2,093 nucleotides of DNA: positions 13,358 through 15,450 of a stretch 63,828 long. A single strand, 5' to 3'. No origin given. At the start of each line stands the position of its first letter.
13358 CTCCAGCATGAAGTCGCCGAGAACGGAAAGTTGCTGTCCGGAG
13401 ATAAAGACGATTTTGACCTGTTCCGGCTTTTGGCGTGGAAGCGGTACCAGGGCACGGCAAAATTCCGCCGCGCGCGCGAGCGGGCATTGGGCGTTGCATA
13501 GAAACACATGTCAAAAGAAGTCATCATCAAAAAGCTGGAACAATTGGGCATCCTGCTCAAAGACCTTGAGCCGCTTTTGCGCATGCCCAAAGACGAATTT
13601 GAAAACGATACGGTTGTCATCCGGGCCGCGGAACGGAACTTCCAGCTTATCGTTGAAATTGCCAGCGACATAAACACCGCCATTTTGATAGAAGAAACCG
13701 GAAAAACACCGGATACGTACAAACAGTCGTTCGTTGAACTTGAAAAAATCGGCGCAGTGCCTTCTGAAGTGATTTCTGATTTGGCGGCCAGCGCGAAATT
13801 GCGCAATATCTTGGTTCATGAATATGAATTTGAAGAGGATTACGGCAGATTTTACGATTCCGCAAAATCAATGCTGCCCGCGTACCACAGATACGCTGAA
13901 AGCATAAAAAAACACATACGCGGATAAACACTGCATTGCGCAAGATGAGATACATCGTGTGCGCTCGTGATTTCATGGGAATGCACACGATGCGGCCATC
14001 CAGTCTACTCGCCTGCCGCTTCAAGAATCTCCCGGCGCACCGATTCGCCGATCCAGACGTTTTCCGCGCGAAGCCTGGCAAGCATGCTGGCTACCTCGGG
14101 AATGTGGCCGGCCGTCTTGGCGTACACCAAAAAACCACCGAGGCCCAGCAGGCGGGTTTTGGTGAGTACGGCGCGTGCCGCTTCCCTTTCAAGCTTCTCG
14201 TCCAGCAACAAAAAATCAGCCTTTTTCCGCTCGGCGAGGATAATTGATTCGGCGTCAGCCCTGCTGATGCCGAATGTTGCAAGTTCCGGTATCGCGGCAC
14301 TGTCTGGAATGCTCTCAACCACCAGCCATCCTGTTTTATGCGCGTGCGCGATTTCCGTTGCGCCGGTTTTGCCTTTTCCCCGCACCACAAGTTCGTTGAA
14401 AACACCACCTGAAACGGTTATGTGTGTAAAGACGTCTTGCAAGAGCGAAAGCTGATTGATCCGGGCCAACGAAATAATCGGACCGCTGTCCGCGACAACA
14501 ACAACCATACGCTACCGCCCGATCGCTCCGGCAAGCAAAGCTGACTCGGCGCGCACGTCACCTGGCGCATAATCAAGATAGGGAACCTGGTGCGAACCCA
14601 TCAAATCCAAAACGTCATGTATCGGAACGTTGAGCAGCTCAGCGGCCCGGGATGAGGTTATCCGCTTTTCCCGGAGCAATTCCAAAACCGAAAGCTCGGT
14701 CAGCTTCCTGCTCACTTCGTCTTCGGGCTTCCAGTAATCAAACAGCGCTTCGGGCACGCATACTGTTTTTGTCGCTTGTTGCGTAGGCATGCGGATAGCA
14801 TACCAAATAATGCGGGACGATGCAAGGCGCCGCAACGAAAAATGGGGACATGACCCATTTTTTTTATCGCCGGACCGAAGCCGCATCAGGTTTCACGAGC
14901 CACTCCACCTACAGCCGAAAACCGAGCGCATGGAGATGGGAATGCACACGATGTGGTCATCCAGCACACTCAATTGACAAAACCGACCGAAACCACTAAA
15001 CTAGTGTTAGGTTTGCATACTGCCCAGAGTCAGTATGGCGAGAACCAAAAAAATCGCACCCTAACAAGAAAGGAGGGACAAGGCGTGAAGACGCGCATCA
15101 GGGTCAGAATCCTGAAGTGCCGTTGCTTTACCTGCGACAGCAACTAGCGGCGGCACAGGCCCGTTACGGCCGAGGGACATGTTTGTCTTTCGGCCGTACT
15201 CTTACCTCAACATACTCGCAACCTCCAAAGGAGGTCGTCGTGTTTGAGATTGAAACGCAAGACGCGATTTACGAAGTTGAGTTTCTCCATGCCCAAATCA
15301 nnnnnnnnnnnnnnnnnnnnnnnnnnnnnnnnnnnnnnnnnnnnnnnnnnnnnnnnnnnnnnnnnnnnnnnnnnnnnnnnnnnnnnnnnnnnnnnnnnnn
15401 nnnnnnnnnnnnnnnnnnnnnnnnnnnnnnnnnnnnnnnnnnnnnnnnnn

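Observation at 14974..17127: Promoter, 20-codon Cys-rich micro-ORF, hairpin, radical SAM/SPASM enzyme and nucleotidyltransferase: a minimal RiPP-like (or defence-like) cassette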

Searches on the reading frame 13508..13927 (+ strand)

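Call 4: search_protein_families(library=pfam, proteins=[window:13508-13927:+], max_evalue=0.01)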
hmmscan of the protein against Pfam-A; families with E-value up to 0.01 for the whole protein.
window:13508-13927:+ (139 aa): 1 family
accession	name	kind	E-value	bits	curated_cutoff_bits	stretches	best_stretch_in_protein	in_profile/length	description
PF01934.22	HepT-like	-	5.2e-19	68.6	23.5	1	17-133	5-120/120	Ribonuclease HepT-like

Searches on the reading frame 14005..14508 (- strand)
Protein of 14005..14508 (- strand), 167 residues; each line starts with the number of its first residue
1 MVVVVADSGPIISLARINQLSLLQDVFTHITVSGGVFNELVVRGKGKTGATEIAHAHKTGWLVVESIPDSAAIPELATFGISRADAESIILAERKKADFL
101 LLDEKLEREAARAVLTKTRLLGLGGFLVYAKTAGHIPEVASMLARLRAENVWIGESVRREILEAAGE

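Call 4: search_protein_families(library=pfam, proteins=[window:14005-14508:-], max_evalue=0.01)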
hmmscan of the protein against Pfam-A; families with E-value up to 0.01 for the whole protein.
window:14005-14508:- (167 aa): 2 families
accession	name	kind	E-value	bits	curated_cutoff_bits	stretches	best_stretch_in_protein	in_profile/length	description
PF11848.13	DUF3368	-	7.8e-06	26.1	27.3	1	125-164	6-45/46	Domain of unknown function (DUF3368)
PF19419.5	DUF5983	-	0.0043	17.8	27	1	49-105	28-78/90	Family of unknown function (DUF5983) C-terminal domain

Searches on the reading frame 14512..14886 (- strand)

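Call 4: search_protein_families(library=pfam, proteins=[window:14512-14886:-], max_evalue=0.01)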
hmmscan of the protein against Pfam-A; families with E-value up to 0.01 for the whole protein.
window:14512-14886:- (124 aa): 1 family
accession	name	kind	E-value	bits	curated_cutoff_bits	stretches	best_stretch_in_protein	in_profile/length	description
PF03683.19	UPF0175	-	3.5e-10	39.9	27.9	1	48-114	5-72/75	Uncharacterised protein family (UPF0175)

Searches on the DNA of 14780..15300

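Call 66: search_rna_families(source=window, start=14780, end=15300, threshold=evalue, max_evalue=1)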
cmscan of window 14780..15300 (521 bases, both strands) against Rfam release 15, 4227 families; matches with E-value up to 1: 0.
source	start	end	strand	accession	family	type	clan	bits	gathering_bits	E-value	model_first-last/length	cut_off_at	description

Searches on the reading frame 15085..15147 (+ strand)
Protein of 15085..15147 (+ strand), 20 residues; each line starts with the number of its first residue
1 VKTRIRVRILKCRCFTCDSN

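Call 3: search_protein_families(library=ncbifam, proteins=[window:15085-15147:+], max_evalue=0.01)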
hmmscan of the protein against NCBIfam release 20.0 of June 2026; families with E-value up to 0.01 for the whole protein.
window:15085-15147:+ (20 aa): 0 families

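Call 53: list_cluster_members(proteins=[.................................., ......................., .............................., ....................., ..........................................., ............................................, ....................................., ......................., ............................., window:15085-15144:+])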
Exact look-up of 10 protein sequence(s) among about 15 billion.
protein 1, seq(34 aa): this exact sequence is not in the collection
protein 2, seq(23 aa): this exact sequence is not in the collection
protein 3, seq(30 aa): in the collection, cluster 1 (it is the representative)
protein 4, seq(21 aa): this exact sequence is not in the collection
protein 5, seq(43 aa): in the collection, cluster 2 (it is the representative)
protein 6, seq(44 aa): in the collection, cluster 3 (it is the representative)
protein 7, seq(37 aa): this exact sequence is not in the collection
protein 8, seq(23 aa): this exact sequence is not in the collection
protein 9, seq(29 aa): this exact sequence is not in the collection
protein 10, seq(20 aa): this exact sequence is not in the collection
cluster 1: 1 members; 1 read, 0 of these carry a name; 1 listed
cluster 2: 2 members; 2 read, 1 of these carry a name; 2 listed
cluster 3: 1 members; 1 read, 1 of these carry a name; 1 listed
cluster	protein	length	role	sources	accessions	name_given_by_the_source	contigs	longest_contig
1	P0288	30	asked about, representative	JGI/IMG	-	-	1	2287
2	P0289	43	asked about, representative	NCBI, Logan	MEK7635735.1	MAG: hypothetical protein AAB405_01435 [Patescibacteria group bacterium]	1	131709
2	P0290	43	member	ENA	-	-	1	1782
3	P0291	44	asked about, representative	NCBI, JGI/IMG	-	hypothetical protein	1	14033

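Call 80: search_protein_families(library=ncbifam, proteins=[window:15085-15144:+], max_evalue=1)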
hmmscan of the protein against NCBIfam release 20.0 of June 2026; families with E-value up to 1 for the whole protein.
seq(20 aa): 0 families
